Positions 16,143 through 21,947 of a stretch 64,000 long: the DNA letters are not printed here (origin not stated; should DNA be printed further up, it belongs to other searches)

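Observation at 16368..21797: ~1800-aa single polypeptide fusing a Gpi18/ALG-like GT-C to a PMT-like GT-C that carries a ~410-aa beta-propeller-like insertion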

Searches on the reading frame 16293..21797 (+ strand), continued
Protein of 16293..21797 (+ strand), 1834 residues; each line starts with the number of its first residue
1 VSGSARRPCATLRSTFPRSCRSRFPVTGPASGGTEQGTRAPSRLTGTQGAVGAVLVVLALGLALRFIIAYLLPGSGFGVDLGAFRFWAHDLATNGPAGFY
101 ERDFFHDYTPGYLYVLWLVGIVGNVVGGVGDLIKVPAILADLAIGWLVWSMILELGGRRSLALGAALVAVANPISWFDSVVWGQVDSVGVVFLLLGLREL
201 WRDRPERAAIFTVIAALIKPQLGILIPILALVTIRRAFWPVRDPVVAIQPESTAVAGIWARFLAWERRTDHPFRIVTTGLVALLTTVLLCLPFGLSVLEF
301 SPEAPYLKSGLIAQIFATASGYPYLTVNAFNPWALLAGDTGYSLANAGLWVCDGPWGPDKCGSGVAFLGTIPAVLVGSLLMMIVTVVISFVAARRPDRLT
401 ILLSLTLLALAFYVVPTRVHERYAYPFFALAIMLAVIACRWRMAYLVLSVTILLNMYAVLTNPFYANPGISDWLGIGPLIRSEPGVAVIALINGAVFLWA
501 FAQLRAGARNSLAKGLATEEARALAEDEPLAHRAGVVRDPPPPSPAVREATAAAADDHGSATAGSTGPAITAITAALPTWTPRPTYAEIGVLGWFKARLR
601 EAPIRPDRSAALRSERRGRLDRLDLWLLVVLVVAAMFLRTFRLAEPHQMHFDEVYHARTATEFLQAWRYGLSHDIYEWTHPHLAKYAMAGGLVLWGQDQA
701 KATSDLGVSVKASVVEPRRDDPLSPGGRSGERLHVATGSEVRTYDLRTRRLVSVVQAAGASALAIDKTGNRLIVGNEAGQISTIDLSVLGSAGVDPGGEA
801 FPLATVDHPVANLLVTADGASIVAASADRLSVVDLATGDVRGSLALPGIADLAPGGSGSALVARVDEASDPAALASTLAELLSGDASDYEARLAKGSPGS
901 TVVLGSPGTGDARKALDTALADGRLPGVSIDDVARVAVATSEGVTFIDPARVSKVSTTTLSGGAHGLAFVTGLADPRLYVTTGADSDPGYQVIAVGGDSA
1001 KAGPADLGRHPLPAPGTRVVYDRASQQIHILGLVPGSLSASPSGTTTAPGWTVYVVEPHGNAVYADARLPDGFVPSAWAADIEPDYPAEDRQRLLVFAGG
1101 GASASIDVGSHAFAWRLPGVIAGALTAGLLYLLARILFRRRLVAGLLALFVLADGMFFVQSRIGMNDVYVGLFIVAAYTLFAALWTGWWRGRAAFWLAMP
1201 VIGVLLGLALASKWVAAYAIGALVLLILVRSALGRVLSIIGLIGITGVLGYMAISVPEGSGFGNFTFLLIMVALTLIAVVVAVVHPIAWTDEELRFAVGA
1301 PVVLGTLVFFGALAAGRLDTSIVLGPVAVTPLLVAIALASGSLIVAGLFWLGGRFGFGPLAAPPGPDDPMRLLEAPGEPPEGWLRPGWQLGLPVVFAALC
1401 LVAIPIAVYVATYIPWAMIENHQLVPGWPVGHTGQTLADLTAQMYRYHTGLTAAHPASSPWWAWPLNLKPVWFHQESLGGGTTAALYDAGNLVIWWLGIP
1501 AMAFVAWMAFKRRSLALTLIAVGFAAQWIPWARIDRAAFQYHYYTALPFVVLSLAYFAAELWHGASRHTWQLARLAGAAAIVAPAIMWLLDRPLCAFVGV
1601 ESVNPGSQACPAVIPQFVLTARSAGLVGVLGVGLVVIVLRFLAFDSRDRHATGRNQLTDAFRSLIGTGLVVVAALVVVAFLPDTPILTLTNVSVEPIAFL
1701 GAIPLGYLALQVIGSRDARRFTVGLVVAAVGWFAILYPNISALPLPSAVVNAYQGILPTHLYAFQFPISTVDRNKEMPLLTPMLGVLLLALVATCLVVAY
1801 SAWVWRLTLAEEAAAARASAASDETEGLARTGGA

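Call 8: search_solved_structures(query=window:16368-21794:+, max_evalue=1, show_alignments=2)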
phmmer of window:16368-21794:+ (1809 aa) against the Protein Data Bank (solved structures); distinct sequences matched with E-value up to 1: 2.
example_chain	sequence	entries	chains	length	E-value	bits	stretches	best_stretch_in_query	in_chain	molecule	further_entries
9i5k_A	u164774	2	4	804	0.017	15.5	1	1414-1481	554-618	Dolichyl-phosphate-mannose--protein mannosyltransferase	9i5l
9cpc_4T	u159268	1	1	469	0.37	11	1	496-565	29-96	Sperm-associated antigen 8 isoform 1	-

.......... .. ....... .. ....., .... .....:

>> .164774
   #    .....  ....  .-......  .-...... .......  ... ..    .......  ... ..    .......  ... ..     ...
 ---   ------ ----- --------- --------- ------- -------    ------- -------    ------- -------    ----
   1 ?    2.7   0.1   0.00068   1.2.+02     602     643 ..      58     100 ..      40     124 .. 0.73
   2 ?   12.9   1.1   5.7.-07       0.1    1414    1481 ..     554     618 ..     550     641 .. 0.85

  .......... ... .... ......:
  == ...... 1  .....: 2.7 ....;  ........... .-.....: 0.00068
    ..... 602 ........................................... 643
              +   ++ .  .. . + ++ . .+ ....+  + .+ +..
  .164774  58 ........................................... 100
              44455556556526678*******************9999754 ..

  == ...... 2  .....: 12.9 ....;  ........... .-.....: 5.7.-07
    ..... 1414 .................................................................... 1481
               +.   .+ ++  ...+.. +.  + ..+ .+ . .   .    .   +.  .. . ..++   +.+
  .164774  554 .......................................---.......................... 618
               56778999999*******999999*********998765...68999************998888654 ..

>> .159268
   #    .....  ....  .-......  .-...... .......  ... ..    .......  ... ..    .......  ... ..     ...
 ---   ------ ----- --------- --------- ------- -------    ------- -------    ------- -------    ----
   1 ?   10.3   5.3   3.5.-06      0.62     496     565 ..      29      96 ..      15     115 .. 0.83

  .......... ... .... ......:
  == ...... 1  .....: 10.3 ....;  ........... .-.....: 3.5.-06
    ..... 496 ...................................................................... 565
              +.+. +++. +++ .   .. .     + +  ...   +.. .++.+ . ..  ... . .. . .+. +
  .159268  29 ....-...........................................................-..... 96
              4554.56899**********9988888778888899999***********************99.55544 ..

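Call 13: search_solved_structures(query=A1, max_evalue=10, show_alignments=0)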
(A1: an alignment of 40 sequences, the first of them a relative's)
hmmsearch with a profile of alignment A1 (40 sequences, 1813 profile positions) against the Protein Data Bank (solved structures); distinct sequences matched with E-value up to 10: 17.
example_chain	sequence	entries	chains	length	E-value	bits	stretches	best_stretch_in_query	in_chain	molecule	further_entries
9e61_A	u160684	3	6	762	0.00028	21.3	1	1417-1486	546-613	Dolichyl-phosphate-mannose--protein mannosyltransferase 4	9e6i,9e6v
9i5k_A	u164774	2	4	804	0.0007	20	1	1417-1486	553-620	Dolichyl-phosphate-mannose--protein mannosyltransferase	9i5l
4ovd_A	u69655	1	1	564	0.0026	18.1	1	837-930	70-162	Peptidoglycan glycosyltransferase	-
6nd4_H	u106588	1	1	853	0.0029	18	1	745-892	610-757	Utp17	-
6ke6_AG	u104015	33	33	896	0.0033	17.8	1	745-892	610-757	NET1-associated nuclear protein 1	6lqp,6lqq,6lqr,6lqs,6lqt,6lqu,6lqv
5wlc_LH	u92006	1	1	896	0.0033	17.8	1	745-892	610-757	Utp17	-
7suk_LH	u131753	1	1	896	0.0033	17.8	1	745-892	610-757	NET1-associated nuclear protein 1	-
7mq8_LN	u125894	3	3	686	0.045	14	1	714-827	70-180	U3 small nucleolar RNA-associated protein 4 homolog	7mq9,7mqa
5cxb_B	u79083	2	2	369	0.2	11.8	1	718-772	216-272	Ribosome biogenesis protein ERB1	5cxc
5cyk_B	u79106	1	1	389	0.22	11.7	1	718-772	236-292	Ribosome biogenesis protein ERB1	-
5em2_A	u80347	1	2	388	0.23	11.7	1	718-772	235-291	Ribosome biogenesis protein ERB1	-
8i9p_CC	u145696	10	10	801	0.83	9.8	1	718-772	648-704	Ribosome biogenesis protein ERB1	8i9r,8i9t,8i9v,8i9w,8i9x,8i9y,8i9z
6n2y_b1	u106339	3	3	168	1.7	8.8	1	459-566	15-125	ATP synthase subunit b | Bacillus PS3 ATP synthase subunit b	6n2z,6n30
6n2d_b2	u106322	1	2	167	1.9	8.7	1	459-565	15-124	ATP synthase subunit b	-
9jc1_B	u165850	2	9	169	1.9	8.6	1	459-564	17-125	ATP synthase subunit b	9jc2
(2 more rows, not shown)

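Call 21: search_protein_families(library=pfam, proteins=[P0117, P0052, P0120, P0103], max_evalue=10)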
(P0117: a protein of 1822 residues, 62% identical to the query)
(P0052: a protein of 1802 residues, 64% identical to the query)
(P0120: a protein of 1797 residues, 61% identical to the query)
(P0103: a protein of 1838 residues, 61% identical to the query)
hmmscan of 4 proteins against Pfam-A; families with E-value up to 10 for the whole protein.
P0117 (1822 aa): 4 families
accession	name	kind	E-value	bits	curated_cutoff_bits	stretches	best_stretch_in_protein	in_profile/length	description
PF16192.10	PMT_4TMC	-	3.8e-14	53.1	32.4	1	1412-1563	4-175/202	C-terminal four TMM region of protein-O-mannosyltransferase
PF02366.24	PMT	-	5.4e-10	39.7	22.7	2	1087-1206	81-199/245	Dolichyl-phosphate-mannose-protein mannosyltransferase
PF09594.16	GT87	-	1e-05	25.9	25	1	93-183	29-122/237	Glycosyltransferase family 87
PF13231.12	PMT_2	-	0.00027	21.6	26.1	2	1085-1217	18-146/160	Dolichyl-phosphate-mannose-protein mannosyltransferase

P0052 (1802 aa): 3 families
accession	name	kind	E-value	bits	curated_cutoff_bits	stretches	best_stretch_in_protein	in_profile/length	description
PF16192.10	PMT_4TMC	-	2.7e-14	53.6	32.4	1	1411-1566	5-180/202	C-terminal four TMM region of protein-O-mannosyltransferase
PF02366.24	PMT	-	4.1e-10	40.1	22.7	2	1085-1203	81-198/245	Dolichyl-phosphate-mannose-protein mannosyltransferase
PF13231.12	PMT_2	-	0.00036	21.2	26.1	2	1083-1211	18-139/160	Dolichyl-phosphate-mannose-protein mannosyltransferase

P0120 (1797 aa): 5 families
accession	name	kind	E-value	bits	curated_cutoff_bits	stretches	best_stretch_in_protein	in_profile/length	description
PF16192.10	PMT_4TMC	-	1e-17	64.8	32.4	1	1405-1563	4-182/202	C-terminal four TMM region of protein-O-mannosyltransferase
PF02366.24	PMT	-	1.2e-08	35.3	22.7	2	1070-1200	81-212/245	Dolichyl-phosphate-mannose-protein mannosyltransferase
PF13231.12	PMT_2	-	0.00044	20.9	26.1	2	1068-1207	18-153/160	Dolichyl-phosphate-mannose-protein mannosyltransferase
PF00400.38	WD40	-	0.16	13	27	0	703-730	5-34/39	WD domain, G-beta repeat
PF23410.3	Beta-prop_VPS8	-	0.18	11.2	28.9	1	709-738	68-97/358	Vps8 beta-propeller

P0103 (1838 aa): 3 families
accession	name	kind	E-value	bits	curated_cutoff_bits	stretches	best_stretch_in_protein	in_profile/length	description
PF16192.10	PMT_4TMC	-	1.2e-16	61.2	32.4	1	1444-1598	4-178/202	C-terminal four TMM region of protein-O-mannosyltransferase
PF02366.24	PMT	-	3e-08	33.9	22.7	1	1119-1237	81-198/245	Dolichyl-phosphate-mannose-protein mannosyltransferase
PF13231.12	PMT_2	-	0.0011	19.6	26.1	2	1117-1246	18-143/160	Dolichyl-phosphate-mannose-protein mannosyltransferase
